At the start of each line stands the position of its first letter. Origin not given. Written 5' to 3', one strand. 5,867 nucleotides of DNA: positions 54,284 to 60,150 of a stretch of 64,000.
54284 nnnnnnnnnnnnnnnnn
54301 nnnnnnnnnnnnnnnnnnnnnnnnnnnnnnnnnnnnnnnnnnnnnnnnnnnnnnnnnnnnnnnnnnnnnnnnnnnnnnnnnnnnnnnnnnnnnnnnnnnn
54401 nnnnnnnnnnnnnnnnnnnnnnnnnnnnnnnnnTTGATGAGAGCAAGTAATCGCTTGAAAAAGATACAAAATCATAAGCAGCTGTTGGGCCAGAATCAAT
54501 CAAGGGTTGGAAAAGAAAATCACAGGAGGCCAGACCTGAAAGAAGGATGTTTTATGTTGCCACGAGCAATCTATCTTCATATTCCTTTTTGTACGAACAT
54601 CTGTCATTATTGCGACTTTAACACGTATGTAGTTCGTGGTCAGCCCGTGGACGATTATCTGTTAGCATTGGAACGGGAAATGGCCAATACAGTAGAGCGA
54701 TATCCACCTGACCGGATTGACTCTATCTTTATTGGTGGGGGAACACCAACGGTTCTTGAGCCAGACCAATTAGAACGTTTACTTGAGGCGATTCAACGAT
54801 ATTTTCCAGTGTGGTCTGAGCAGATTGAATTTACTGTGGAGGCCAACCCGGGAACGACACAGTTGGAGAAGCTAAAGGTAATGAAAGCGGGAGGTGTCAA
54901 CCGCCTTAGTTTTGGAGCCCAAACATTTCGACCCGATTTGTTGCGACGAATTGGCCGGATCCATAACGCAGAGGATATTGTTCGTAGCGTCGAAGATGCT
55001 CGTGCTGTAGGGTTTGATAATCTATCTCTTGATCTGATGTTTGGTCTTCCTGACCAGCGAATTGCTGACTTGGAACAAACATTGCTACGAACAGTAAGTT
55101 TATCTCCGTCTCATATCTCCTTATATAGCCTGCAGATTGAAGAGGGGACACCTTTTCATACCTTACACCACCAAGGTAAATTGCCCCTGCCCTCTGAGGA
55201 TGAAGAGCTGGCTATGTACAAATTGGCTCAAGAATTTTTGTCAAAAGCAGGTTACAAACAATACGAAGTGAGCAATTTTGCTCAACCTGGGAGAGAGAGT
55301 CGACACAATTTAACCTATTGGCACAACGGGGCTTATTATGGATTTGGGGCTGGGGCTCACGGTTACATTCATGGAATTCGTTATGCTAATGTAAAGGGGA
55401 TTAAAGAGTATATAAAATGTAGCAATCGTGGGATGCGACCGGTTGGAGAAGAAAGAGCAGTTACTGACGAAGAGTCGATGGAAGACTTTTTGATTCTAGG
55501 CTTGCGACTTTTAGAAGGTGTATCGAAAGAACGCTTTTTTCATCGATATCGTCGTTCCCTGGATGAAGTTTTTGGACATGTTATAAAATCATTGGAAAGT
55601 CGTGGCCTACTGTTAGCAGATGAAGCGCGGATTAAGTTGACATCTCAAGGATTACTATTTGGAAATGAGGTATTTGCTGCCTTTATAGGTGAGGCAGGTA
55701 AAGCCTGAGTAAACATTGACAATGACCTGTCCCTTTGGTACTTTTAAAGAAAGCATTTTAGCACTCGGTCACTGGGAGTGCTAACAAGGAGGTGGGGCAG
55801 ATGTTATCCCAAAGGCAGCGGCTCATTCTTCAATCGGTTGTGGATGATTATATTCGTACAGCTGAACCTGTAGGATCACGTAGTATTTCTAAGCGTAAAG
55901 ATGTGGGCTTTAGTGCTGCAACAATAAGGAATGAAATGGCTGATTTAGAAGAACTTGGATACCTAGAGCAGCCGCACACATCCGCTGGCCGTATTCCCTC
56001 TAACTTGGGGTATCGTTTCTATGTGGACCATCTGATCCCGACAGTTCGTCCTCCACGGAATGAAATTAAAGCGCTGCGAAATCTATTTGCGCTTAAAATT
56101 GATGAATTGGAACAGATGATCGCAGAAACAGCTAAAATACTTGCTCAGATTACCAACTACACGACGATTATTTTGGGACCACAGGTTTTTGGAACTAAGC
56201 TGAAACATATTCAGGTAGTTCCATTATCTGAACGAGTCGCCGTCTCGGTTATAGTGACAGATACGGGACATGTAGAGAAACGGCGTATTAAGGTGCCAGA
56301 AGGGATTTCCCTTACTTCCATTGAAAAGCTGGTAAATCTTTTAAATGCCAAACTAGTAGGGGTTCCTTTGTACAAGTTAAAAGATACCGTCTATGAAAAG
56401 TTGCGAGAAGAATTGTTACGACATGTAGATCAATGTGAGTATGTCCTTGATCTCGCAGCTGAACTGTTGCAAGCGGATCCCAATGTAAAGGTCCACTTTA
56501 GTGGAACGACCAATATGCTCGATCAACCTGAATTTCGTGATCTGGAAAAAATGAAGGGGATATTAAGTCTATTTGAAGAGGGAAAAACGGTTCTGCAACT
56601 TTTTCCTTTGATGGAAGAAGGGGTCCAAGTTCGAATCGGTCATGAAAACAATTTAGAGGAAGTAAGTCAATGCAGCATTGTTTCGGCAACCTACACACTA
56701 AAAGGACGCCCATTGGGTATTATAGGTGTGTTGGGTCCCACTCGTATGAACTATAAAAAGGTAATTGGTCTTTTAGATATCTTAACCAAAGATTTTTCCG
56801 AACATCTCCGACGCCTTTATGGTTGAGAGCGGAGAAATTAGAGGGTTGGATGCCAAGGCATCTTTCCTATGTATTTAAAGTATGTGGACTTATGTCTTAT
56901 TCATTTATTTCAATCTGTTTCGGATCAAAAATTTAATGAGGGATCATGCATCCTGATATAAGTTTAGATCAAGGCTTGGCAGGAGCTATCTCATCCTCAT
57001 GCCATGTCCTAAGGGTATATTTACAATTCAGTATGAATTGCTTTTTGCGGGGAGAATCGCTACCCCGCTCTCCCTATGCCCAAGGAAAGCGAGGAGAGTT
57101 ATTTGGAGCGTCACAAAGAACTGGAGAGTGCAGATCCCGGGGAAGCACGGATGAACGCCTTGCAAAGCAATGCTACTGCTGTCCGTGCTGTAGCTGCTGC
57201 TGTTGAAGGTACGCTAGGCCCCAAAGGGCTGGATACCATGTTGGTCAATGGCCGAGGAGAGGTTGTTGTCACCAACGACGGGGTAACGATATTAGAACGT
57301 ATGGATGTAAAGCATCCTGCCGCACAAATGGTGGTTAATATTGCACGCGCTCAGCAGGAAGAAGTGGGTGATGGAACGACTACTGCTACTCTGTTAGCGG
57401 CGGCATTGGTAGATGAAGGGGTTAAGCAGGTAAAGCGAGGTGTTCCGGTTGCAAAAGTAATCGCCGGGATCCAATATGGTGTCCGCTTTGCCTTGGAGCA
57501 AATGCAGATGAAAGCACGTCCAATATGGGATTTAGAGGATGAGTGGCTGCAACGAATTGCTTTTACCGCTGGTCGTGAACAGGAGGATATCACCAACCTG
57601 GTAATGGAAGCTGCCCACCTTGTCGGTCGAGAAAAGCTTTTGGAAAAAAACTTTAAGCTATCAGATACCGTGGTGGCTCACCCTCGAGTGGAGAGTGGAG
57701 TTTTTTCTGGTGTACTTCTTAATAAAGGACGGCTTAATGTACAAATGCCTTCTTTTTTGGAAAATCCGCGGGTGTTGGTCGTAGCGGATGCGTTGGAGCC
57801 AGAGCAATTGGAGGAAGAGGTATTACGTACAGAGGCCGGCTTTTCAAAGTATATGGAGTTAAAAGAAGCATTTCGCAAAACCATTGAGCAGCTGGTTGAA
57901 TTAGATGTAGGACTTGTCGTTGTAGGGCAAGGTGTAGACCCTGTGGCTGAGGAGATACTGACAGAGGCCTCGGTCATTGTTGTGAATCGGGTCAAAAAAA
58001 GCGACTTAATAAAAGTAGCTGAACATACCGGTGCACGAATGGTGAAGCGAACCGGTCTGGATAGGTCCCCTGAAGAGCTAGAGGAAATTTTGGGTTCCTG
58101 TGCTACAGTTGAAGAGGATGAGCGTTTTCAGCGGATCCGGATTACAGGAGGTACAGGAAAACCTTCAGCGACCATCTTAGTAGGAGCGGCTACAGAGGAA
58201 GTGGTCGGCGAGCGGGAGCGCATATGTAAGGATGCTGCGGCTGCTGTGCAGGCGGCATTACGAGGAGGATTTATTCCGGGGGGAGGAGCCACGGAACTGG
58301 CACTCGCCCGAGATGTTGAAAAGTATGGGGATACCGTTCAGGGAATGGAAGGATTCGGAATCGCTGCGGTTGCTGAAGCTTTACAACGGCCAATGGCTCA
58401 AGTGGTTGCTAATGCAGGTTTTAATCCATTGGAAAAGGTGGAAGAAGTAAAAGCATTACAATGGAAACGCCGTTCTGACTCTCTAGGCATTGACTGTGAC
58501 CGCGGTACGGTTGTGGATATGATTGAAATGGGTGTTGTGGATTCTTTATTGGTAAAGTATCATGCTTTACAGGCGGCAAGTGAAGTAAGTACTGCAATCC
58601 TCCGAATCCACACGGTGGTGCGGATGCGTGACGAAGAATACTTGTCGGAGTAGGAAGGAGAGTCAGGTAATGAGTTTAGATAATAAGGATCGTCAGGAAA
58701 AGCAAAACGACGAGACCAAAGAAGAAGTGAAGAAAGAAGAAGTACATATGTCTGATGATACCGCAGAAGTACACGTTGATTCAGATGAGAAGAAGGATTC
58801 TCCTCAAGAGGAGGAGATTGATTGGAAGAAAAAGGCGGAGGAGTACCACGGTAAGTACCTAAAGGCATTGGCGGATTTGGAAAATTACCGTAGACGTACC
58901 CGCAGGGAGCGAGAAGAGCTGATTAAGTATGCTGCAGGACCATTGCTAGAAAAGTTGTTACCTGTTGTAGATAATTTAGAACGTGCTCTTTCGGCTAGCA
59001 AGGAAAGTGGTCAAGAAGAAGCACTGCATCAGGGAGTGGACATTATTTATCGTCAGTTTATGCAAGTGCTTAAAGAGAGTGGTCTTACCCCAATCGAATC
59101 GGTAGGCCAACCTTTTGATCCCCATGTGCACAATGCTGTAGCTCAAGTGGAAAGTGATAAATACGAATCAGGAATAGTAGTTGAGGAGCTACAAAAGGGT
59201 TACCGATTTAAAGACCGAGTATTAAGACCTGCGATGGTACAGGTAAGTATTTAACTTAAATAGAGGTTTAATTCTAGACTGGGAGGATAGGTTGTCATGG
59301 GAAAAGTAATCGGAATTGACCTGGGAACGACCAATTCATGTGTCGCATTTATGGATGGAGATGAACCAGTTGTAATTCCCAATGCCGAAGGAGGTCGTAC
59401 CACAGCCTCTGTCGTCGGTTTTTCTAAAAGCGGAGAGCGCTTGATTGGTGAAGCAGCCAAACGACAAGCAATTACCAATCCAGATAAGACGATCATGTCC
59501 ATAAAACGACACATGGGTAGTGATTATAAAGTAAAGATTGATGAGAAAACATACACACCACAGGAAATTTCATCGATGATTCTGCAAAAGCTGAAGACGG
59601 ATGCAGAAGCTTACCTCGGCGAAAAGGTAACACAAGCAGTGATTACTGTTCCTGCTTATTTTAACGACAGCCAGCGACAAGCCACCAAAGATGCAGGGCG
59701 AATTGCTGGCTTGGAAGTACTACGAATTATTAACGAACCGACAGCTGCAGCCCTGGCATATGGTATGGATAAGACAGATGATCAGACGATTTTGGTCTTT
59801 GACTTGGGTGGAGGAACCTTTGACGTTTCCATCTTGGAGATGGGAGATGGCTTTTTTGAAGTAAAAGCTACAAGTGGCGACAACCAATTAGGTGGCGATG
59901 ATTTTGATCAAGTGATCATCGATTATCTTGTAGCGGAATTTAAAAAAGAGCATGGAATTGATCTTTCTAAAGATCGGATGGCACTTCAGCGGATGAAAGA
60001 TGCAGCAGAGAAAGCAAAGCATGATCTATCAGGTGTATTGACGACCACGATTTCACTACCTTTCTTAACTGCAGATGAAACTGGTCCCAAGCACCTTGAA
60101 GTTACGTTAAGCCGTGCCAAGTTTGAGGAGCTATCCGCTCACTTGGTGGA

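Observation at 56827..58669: Archaeal-type chaperonin gene between hrcA and grpE in the CIRCE-controlled dnaK operon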

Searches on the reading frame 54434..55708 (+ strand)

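Call 3: search_protein_families(library=pfam, proteins=[window:54434-55708:+])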
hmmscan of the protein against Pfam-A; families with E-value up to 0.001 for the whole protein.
window:54434-55708:+ (424 aa): 2 families
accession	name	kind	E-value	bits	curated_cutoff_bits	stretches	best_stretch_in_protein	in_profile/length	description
PF04055.27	Radical_SAM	-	4e-29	102.3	29.5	1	48-217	2-163/166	Radical SAM superfamily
PF06969.22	HemN_C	-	1.1e-14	54.7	24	1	343-409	1-67/67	HemN C-terminal domain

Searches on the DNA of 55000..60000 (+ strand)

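Call 8: search_rna_families(source=window, start=55000, end=60000, threshold=evalue, max_evalue=1)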
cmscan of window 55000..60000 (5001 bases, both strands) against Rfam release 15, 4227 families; matches with E-value up to 1: 1.
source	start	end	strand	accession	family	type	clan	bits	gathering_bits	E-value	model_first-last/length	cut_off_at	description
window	56234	56259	+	RF01108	BMV3_UPD-PK1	Cis-reg;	-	20.5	38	0.96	1-26/26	no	Pseudoknot of upstream pseudoknot domain (UPD) of the 3'UTR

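Call 86: build_rna_model(alignment_id=A7, structure=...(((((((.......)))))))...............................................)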
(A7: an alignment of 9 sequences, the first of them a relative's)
Model R1 built from alignment A7 (9 sequences, 71 columns); structure: as given.
model positions 61; base pairs 7; branch points 0; effective number of sequences 9; information 0.75 bits per position. Calibrated on 0.2 Mb of random sequence (short: E-values are rough).
structure used (alignment columns):
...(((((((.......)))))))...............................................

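Call 87: search_with_rna_model(model_id=R1, sources=[window, L001, L002, L003, L004, L005, L006, L007, L008, L016, L017, L018, L022, L023, L024, L025, L027, L028, L029, L030, L031, L032, L034, L035, L036, L037, L039, L040, L041, L042, L043], max_evalue=1, make_alignment=true, show_alignments=3)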
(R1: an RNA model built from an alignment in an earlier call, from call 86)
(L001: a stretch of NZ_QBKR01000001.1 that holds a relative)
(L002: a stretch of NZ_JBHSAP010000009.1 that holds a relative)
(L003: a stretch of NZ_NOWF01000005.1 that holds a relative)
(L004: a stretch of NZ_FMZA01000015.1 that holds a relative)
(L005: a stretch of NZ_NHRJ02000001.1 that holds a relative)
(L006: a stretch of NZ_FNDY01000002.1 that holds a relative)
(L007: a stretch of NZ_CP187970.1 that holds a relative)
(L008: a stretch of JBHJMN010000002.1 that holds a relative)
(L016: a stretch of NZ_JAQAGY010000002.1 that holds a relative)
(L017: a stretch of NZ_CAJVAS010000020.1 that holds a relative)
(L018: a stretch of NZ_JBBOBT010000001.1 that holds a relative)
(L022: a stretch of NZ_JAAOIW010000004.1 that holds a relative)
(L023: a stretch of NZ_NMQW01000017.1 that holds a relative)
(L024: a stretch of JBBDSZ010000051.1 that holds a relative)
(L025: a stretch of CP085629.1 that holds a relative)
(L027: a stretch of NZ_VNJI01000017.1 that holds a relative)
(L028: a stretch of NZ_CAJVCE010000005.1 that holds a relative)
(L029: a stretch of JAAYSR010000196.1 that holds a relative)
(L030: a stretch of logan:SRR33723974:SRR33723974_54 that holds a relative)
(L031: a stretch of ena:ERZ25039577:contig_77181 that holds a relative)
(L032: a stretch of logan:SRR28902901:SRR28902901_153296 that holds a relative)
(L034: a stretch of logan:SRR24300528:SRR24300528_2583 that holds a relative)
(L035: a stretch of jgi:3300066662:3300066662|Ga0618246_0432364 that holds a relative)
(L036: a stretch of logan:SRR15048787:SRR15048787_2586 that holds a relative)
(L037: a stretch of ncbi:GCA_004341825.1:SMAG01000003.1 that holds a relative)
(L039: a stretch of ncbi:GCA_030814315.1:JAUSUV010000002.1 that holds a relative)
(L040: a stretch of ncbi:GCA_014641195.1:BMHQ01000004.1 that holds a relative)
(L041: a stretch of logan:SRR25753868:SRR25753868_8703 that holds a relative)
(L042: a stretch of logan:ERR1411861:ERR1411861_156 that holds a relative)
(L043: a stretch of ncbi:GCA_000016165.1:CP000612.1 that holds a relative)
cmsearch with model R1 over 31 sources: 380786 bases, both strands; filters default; matches with E-value up to 1: 13.
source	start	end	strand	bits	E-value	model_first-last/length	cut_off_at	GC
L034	1116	1174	+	57.7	3.7e-13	1-61/61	no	0.54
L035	1945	2003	+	53.5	5.1e-12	1-61/61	no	0.61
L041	1444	1513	+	52.3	1e-11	1-61/61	no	0.49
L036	1703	1761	+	51.2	2.1e-11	1-61/61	no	0.54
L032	3944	4003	+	49.5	6.1e-11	1-61/61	no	0.6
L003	5893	5955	+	43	3.5e-09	1-61/61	no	0.57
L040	1441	1503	+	42.5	4.8e-09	1-61/61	no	0.54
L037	1948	2007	+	41.2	1.1e-08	1-61/61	no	0.52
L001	5964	6027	+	39.9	2.5e-08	1-61/61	no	0.64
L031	3657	3716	+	16.8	0.043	1-61/61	no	0.5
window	57046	57105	+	14.9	0.14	1-61/61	no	0.57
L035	1946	1967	-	14.8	0.15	4-25/61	no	0.73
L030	5971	6030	+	14.6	0.17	1-61/61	no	0.58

Alignment A8: 13 matches aligned to the model, 75 columns, each read 5' to 3' on its own strand. Consensus structure (alignment columns), stored with it:
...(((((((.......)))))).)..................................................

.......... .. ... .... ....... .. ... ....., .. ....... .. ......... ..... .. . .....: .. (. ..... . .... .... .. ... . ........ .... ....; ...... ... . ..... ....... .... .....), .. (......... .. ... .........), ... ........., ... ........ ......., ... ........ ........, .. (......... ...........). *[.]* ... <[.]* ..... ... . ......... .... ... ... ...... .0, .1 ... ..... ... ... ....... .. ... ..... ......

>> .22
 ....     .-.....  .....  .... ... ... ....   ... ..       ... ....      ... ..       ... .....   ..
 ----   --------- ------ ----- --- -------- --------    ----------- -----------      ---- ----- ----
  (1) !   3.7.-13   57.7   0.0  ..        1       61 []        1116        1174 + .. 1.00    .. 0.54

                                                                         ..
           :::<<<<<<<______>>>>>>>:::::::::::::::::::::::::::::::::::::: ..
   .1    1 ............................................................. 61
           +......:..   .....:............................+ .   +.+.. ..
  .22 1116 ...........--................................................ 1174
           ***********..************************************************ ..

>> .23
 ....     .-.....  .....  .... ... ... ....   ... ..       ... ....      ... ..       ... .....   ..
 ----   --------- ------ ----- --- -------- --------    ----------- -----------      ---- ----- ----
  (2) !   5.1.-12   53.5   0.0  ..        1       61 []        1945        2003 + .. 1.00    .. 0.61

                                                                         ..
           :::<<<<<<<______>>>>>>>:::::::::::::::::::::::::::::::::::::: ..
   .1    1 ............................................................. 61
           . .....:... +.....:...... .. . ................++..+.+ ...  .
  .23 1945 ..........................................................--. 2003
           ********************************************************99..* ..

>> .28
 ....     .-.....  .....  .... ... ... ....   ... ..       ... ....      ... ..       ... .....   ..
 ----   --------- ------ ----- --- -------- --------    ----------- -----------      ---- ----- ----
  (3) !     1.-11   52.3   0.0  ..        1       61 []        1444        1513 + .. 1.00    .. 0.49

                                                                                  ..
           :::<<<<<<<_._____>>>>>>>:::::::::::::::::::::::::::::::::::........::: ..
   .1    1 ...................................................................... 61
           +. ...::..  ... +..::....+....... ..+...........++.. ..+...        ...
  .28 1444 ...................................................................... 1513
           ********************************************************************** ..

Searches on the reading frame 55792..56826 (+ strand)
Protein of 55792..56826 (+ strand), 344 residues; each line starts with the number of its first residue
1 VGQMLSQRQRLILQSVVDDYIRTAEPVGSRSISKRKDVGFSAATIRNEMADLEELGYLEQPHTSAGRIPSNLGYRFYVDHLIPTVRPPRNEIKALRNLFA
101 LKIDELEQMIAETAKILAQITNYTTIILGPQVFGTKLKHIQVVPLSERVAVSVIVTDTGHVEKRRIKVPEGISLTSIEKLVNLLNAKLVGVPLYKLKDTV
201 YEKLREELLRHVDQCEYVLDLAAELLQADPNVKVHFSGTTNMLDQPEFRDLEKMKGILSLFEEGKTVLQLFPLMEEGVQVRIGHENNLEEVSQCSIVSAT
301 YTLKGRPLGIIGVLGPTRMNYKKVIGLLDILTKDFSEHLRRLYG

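Call 3: search_protein_families(library=pfam, proteins=[window:55792-56826:+])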
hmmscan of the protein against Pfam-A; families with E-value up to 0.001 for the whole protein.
window:55792-56826:+ (344 aa): 2 families
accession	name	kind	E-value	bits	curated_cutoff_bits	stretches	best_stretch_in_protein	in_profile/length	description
PF01628.27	HrcA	-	1.4e-67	228.2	22.2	1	107-325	1-215/215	HrcA protein C terminal domain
PF03444.21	HrcA_DNA-bdg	-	0.00021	21.3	21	1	4-67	1-63/79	Winged helix-turn-helix transcription repressor, HrcA DNA-binding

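Call 4: search_protein_families(library=ncbifam, proteins=[window:55792-56826:+])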
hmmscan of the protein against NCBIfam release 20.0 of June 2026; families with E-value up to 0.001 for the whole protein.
window:55792-56826:+ (344 aa): 2 families
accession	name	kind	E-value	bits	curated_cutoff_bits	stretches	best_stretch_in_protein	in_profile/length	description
TIGR00331.1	hrcA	equivalog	6.3e-102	341.6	197.2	1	7-337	2-336/338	heat-inducible transcriptional repressor HrcA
NF003033.0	PRK03911.1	equivalog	2.4e-16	60.2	248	1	7-79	5-77/264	HrcA family transcriptional regulator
